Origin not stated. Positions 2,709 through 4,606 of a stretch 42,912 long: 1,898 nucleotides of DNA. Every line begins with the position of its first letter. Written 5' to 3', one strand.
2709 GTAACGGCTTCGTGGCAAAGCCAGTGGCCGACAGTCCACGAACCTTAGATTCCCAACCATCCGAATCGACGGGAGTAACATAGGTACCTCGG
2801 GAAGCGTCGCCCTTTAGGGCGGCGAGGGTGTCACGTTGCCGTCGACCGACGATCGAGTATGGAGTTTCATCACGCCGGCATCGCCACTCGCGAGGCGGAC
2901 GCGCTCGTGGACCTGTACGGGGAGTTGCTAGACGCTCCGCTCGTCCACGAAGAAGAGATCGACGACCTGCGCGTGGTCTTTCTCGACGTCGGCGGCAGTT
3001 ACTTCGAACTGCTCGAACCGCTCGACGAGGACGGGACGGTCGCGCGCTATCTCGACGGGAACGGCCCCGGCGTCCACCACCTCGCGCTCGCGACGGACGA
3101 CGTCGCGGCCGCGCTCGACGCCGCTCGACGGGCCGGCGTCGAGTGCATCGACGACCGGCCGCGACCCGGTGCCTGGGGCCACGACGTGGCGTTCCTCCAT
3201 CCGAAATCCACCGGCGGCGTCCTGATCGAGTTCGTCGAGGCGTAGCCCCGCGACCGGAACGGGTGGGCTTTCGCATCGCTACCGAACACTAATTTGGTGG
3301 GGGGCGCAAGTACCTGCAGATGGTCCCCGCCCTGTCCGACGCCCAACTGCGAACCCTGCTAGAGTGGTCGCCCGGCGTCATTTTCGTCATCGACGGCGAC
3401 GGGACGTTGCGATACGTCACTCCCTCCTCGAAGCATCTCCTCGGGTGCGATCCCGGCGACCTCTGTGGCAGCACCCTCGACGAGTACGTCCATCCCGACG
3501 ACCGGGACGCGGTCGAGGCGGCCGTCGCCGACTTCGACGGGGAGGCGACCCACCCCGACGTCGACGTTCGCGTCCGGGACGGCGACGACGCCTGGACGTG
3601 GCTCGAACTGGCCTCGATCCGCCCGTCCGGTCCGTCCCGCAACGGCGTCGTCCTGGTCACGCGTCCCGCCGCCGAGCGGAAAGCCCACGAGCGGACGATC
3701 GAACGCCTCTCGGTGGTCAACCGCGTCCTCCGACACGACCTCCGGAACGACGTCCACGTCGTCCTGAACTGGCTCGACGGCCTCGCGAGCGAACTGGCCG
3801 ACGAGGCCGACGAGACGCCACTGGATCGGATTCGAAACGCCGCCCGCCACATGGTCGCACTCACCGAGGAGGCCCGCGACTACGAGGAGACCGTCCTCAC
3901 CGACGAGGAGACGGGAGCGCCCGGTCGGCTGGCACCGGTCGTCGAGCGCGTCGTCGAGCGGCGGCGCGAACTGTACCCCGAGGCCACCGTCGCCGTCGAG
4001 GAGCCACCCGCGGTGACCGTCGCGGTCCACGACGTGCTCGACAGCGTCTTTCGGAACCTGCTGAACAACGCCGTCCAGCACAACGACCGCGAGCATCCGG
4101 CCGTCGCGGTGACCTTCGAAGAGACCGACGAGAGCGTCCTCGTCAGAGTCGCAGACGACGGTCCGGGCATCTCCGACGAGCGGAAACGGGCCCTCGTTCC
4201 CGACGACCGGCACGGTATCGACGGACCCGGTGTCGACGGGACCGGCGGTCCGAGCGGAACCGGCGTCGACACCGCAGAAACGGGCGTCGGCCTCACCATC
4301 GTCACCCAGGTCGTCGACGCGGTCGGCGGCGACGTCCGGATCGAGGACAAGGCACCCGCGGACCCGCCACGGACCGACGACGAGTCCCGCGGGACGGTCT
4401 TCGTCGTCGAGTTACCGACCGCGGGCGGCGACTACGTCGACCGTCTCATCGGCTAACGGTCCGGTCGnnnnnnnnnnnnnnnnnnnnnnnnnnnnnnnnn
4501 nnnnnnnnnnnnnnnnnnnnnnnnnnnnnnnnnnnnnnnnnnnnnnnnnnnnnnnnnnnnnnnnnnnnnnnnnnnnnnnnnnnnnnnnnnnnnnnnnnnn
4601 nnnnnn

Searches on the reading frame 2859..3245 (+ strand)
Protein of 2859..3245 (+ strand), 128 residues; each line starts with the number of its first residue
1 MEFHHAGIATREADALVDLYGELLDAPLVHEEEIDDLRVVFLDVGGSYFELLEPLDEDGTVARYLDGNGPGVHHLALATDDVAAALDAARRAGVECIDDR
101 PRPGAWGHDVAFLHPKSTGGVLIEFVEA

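Call 10: search_protein_families(library=pfam, proteins=[window:2859-3245:+], max_evalue=0.0001)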
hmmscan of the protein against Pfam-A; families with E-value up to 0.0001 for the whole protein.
window:2859-3245:+ (128 aa): 4 families
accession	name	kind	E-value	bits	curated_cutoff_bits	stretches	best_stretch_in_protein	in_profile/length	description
PF13669.12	Glyoxalase_4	-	2.5e-17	63.6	27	1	4-112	1-109/109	Glyoxalase/Bleomycin resistance protein/Dioxygenase superfamily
PF00903.31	Glyoxalase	-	6.6e-15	56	20.6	1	3-125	2-121/121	Glyoxalase/Bleomycin resistance protein/Dioxygenase superfamily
PF13468.12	Glyoxalase_3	-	3.3e-06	27.7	25.1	1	3-115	1-122/176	Glyoxalase-like domain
PF18029.7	Glyoxalase_6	-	1.6e-05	25.9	23.6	1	8-106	4-93/106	Glyoxalase-like domain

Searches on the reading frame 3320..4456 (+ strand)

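Call 9: search_protein_families(library=pfam, proteins=[window:3320-4456:+], max_evalue=0.0001)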
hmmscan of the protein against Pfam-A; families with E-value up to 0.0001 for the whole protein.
window:3320-4456:+ (378 aa): 8 families
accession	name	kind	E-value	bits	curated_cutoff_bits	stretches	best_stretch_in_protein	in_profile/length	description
PF02518.31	HATPase_c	-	1e-16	61.8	26.4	1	239-367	5-109/111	Histidine kinase-, DNA gyrase B-, and HSP90-like ATPase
PF08448.16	PAS_4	-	4.5e-10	40.2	23.1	1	15-121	2-109/110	PAS fold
PF13581.12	HATPase_c_2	-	3.7e-08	33.9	27.4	1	247-335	39-112/127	Histidine kinase-like ATPase domain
PF08447.18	PAS_3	-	4.3e-08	33.7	25.6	1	32-96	3-69/89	PAS fold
PF00989.32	PAS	-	3.1e-07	30.8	22.6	1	9-93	2-89/113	PAS fold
PF13188.13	PAS_8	-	3.7e-06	27.1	21.8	1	9-66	2-59/65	PAS domain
PF14501.12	HATPase_c_5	-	2.1e-05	24.8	22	1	241-343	7-90/102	GHKL domain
PF00512.31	HisKA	-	8.1e-05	23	26.9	0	135-189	7-61/66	His Kinase A (phospho-acceptor) domain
